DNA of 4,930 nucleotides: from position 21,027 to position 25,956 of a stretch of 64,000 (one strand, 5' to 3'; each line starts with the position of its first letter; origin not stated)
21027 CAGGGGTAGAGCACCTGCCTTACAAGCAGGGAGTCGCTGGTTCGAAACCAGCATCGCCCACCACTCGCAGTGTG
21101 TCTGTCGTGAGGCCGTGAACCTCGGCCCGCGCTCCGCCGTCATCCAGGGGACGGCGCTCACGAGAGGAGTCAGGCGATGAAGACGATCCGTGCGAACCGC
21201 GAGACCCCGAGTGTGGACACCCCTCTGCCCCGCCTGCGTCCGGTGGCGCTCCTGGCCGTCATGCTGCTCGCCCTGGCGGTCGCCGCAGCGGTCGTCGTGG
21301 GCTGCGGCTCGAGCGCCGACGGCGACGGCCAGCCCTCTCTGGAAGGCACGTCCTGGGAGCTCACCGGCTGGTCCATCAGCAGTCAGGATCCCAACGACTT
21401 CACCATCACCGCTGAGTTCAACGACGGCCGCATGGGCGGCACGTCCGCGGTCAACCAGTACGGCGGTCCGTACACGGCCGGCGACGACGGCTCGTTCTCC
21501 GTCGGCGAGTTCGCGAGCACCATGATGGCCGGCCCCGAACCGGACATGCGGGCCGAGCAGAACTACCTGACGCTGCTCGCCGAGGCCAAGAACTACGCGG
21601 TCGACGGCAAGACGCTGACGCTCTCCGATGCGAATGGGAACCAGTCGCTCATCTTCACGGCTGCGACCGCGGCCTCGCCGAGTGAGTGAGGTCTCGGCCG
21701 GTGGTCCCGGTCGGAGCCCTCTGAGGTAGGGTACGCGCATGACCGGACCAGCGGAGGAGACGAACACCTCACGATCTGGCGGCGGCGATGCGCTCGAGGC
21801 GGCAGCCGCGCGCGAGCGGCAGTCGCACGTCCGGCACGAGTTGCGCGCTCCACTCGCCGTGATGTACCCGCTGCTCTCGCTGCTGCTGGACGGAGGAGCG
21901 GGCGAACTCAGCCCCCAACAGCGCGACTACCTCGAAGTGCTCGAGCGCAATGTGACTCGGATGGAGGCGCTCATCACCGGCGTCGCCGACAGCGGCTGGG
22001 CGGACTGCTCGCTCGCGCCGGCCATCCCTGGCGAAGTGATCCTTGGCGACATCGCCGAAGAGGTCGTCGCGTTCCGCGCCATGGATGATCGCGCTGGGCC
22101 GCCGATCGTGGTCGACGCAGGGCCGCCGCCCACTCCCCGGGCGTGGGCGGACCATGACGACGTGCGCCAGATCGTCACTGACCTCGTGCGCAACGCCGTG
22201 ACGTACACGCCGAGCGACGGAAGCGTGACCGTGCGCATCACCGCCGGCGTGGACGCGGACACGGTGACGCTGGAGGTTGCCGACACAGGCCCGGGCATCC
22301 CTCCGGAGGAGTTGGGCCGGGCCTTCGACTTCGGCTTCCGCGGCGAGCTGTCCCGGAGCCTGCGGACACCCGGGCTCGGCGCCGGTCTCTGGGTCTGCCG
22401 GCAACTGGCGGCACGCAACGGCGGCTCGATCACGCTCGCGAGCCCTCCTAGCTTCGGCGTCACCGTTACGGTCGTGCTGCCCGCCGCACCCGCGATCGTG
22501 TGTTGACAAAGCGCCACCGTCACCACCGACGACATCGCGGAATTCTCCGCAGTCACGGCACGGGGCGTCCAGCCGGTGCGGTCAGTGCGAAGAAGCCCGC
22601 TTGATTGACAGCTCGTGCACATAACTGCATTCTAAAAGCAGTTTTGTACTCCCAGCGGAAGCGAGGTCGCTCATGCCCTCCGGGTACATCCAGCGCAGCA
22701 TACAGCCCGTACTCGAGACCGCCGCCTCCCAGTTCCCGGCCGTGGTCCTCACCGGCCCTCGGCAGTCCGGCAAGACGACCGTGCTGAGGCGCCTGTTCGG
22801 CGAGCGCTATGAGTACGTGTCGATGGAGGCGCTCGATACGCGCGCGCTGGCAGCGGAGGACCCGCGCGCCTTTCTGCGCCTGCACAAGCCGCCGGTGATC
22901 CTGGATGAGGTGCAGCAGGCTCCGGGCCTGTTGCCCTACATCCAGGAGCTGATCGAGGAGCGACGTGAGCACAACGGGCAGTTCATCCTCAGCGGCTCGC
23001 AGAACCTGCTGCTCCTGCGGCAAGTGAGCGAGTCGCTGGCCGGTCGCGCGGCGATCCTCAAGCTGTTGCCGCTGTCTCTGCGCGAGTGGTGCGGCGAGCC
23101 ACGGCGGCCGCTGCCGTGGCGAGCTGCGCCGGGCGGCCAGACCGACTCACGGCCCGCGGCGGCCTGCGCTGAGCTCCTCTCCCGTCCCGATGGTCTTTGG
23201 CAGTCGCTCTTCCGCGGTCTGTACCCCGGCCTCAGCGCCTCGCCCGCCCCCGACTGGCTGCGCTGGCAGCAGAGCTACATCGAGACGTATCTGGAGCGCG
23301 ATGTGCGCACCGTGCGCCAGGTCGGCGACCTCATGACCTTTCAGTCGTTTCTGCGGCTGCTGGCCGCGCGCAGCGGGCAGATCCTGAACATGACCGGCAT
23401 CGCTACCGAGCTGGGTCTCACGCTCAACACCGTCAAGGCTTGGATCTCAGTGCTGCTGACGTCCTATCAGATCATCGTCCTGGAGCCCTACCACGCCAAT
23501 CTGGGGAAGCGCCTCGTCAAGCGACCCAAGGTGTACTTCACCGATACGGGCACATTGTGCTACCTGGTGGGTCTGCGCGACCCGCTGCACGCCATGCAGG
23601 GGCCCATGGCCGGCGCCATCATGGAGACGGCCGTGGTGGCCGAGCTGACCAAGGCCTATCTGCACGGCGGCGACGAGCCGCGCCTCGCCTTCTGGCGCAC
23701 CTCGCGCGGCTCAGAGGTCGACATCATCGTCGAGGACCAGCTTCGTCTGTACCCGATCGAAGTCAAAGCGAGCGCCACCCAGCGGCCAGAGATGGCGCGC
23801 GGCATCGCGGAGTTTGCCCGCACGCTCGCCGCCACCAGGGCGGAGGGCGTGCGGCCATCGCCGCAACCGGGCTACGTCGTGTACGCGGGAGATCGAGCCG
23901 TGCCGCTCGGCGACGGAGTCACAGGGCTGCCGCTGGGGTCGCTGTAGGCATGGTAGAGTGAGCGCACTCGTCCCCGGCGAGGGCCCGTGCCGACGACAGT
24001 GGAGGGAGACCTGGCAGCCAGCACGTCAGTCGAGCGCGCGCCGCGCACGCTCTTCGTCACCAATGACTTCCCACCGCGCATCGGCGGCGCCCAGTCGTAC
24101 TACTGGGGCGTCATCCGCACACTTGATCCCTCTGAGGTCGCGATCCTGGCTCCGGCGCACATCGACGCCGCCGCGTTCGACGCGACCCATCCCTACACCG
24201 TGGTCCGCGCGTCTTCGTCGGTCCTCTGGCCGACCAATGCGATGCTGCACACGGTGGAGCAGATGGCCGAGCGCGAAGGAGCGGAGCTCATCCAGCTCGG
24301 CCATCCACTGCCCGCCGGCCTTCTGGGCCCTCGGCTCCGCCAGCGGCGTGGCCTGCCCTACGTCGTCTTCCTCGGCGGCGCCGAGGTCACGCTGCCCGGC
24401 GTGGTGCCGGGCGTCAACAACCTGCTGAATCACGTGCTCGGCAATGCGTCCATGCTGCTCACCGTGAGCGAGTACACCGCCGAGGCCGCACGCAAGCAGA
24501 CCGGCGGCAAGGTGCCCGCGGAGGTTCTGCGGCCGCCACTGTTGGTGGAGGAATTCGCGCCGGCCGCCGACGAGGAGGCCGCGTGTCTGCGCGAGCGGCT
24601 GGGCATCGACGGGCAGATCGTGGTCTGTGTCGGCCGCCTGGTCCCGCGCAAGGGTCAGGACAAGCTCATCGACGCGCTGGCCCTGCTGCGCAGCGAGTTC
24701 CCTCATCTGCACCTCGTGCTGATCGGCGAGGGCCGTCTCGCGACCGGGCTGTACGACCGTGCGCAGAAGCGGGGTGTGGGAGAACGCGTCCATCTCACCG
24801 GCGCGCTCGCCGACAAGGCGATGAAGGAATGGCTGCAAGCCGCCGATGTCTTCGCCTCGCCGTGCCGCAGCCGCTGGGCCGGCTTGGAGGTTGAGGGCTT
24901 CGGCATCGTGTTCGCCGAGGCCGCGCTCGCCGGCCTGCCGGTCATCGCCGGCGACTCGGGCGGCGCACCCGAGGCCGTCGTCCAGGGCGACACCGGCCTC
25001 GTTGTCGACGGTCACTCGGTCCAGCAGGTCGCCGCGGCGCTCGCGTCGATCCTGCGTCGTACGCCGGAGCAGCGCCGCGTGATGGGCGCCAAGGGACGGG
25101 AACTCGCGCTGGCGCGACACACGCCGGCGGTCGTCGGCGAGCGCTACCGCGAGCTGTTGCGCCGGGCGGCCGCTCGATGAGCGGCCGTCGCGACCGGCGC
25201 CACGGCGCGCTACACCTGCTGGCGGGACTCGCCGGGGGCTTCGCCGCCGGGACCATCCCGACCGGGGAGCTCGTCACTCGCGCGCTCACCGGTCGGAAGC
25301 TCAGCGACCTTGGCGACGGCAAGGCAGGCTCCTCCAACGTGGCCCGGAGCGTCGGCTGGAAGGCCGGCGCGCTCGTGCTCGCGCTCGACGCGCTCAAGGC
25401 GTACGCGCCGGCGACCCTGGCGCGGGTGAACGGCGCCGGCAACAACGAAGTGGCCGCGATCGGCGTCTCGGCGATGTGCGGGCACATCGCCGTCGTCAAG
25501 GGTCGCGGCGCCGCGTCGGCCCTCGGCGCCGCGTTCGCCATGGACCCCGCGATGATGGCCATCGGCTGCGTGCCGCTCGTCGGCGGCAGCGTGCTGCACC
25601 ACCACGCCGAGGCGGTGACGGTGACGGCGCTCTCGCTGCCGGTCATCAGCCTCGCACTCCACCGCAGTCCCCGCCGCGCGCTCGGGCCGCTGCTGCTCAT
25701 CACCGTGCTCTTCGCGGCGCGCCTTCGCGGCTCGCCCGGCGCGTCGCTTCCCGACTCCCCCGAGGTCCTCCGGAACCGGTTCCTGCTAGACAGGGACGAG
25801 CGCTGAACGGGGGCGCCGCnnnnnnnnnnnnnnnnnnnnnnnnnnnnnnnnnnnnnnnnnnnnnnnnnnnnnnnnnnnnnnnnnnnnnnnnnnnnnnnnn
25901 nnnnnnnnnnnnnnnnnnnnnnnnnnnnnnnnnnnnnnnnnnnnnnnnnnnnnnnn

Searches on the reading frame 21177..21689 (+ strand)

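Call 26: search_protein_families(library=pfam, proteins=[window:21177-21689:+], max_evalue=0.00001)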
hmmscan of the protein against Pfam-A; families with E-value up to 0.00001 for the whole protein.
window:21177-21689:+ (170 aa): 1 family
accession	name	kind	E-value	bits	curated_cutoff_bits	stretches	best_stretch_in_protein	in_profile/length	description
PF03724.22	META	-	7.4e-21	74.6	24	1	54-160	3-108/109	META domain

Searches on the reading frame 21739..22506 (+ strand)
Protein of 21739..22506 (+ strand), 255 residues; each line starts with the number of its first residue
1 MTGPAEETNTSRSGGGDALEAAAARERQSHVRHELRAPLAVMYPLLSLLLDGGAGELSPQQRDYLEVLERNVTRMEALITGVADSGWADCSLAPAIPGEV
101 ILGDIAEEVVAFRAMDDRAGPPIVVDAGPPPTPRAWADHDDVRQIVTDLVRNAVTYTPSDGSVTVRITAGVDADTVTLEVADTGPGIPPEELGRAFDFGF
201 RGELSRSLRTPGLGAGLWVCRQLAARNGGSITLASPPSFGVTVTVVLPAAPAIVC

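Call 26: search_protein_families(library=pfam, proteins=[window:21739-22506:+], max_evalue=0.00001)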
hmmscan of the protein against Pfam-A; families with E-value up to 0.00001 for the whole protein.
window:21739-22506:+ (255 aa): 3 families
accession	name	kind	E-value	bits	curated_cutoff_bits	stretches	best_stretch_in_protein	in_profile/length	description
PF02518.31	HATPase_c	-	7.9e-25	87.9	26.4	1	138-250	2-110/111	Histidine kinase-, DNA gyrase B-, and HSP90-like ATPase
PF00512.31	HisKA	-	3e-10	40.4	26.9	1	29-82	7-57/66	His Kinase A (phospho-acceptor) domain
PF13581.12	HATPase_c_2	-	6.4e-07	29.9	27.4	1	139-215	29-102/127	Histidine kinase-like ATPase domain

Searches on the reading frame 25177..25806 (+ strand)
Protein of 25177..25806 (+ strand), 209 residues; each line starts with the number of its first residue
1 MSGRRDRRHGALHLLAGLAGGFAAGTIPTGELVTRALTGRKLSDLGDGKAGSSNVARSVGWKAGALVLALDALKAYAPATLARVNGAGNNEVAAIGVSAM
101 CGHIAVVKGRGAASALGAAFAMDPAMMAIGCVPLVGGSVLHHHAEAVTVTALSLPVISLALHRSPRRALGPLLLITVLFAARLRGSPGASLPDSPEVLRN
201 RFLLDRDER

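Call 26: search_protein_families(library=pfam, proteins=[window:25177-25806:+], max_evalue=0.00001)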
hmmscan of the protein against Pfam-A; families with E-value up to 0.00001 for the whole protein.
window:25177-25806:+ (209 aa): 1 family
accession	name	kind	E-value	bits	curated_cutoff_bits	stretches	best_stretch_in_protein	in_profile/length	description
PF02660.20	G3P_acyltransf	-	3.4e-21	76.4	24.1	1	21-180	2-154/164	Glycerol-3-phosphate acyltransferase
